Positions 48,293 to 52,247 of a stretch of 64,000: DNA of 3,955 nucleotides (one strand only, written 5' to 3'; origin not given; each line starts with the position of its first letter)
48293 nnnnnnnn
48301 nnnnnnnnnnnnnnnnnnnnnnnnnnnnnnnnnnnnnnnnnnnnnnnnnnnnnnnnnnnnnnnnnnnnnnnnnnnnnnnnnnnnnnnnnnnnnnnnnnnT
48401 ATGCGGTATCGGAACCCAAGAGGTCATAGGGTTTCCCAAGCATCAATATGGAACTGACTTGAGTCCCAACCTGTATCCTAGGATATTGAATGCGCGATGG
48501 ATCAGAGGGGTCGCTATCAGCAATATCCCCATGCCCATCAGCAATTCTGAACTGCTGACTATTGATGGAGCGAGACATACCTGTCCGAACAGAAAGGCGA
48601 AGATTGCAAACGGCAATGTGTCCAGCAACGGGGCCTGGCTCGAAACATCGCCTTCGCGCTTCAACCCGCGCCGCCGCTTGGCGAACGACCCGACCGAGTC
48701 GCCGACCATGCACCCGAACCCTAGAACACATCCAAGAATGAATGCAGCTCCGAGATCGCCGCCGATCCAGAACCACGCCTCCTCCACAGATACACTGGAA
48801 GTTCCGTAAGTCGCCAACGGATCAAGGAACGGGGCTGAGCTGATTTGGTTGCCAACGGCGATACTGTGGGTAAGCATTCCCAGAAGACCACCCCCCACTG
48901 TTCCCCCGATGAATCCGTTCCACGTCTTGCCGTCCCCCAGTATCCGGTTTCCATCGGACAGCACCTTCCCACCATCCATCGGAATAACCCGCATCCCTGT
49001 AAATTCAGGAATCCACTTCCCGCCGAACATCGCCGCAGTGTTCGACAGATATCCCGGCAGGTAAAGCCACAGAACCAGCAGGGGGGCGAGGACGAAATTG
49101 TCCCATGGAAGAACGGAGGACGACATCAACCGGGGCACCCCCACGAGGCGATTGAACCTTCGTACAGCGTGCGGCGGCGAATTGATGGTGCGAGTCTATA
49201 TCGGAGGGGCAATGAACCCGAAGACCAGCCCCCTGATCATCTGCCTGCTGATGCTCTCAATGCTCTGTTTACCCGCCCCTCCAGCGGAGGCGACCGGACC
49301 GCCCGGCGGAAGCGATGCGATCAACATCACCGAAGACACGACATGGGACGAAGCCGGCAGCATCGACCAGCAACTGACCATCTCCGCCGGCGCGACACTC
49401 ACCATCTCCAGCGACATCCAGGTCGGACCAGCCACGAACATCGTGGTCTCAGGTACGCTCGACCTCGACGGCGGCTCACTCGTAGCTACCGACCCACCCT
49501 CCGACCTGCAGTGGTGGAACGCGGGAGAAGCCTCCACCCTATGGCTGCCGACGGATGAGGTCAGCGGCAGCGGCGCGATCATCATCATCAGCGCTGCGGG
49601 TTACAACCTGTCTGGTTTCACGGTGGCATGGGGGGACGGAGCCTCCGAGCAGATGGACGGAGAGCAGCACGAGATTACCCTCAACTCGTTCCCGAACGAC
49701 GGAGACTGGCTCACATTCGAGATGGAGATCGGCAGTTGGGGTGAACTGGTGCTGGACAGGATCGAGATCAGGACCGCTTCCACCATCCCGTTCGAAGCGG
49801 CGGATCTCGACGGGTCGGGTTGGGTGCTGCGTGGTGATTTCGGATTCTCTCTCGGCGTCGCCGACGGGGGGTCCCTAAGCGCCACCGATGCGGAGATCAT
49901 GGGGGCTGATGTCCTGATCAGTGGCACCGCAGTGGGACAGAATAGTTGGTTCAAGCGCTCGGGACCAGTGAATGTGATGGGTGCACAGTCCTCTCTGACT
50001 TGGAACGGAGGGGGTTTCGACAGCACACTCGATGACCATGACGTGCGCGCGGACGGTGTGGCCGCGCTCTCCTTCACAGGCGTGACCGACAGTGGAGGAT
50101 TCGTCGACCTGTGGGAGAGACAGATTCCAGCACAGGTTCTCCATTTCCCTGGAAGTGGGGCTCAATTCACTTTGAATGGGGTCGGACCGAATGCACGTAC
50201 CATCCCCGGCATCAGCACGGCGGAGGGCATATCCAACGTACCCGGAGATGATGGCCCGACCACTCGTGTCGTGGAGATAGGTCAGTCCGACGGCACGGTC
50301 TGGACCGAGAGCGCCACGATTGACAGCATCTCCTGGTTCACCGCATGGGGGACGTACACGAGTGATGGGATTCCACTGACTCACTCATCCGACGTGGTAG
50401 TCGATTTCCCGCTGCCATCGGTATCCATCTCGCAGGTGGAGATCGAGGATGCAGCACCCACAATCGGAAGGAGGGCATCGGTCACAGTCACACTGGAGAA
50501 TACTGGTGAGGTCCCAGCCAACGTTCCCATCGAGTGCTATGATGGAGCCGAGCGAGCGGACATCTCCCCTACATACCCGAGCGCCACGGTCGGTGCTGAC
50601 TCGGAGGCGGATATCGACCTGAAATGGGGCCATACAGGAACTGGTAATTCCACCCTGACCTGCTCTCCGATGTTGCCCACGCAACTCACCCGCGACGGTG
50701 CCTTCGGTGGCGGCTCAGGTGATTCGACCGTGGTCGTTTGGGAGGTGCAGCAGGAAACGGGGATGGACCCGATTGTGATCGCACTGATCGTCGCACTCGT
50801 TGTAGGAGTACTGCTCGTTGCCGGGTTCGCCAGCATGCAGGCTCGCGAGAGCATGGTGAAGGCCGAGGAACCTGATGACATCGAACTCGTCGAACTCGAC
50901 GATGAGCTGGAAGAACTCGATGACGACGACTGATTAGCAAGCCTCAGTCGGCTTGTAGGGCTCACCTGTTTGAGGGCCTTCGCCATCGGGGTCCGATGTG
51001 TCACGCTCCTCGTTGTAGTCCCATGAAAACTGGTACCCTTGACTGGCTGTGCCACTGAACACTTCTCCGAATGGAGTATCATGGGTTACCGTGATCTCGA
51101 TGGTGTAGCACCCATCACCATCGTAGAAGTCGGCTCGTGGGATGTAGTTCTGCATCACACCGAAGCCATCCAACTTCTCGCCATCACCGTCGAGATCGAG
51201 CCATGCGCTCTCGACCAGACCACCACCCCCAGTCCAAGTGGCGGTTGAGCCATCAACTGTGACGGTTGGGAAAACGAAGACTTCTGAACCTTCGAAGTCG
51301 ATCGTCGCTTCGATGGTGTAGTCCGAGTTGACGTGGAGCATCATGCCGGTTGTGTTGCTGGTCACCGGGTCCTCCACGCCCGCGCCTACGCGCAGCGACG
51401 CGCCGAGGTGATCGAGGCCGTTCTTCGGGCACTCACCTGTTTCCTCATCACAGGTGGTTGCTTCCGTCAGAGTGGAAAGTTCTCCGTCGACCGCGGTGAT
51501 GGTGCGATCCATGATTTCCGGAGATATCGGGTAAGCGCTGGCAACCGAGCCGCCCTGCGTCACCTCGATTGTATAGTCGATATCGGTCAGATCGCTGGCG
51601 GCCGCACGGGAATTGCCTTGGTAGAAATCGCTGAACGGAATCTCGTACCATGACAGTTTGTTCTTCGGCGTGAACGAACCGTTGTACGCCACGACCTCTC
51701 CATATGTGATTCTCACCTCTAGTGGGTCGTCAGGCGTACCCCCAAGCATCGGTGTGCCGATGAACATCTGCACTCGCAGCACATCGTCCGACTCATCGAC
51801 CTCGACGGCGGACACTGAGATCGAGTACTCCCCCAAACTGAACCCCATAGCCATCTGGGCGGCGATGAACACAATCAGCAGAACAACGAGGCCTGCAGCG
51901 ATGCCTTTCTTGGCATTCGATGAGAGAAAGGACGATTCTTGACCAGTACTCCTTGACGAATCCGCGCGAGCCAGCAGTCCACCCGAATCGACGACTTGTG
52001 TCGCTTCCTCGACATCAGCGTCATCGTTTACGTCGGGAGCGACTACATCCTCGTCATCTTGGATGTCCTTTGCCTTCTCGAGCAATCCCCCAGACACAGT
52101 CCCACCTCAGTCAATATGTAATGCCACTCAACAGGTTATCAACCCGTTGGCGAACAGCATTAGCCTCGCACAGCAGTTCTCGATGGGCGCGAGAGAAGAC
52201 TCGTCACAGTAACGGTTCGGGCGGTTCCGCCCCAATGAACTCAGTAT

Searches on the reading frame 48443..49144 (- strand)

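Call 6: search_protein_families(library=pfam, proteins=[window:48443-49144:-], max_evalue=0.001)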
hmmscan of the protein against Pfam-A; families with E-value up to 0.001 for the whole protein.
window:48443-49144:- (233 aa): 2 families
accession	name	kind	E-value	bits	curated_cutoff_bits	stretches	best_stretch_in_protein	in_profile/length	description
PF01864.22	CarS-like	-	7e-28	98.2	22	1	22-233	6-175/175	CDP-archaeol synthase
PF01148.25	CTP_transf_1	-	6.3e-07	29.9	24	1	72-166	169-235/264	Cytidylyltransferase family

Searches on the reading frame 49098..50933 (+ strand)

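Call 6: search_protein_families(library=pfam, proteins=[window:49098-50933:+], max_evalue=0.001)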
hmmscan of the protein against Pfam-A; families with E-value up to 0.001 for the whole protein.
window:49098-50933:+ (611 aa): 0 families

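Call 68: search_protein_families(library=pfam, proteins=[window:49098-50933:+], max_evalue=0.5)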
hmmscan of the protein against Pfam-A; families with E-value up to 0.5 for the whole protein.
window:49098-50933:+ (611 aa): 1 family
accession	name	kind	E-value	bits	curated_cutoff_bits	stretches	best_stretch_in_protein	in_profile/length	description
PF15780.11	ASH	-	0.026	15.1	27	1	455-516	20-80/98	Abnormal spindle-like microcephaly-assoc'd, ASPM-SPD-2-Hydin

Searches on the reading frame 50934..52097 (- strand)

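Call 6: search_protein_families(library=pfam, proteins=[window:50934-52097:-], max_evalue=0.001)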
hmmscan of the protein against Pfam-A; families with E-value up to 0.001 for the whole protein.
window:50934-52097:- (387 aa): 0 families

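Call 68: search_protein_families(library=pfam, proteins=[window:50934-52097:-], max_evalue=0.5)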
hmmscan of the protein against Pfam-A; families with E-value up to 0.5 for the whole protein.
window:50934-52097:- (387 aa): 0 families

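Call 80: search_protein_families(library=ncbifam, proteins=[window:50934-52097:-], max_evalue=5)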
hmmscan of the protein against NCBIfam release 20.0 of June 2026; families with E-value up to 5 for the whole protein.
window:50934-52097:- (387 aa): 1 family
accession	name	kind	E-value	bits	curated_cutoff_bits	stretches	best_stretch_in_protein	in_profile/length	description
TIGR03747.1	conj_TIGR03747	hypoth_equivalog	0.14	11.7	138.5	1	39-80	160-201/233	TIGR03747 family integrating conjugative element membrane protein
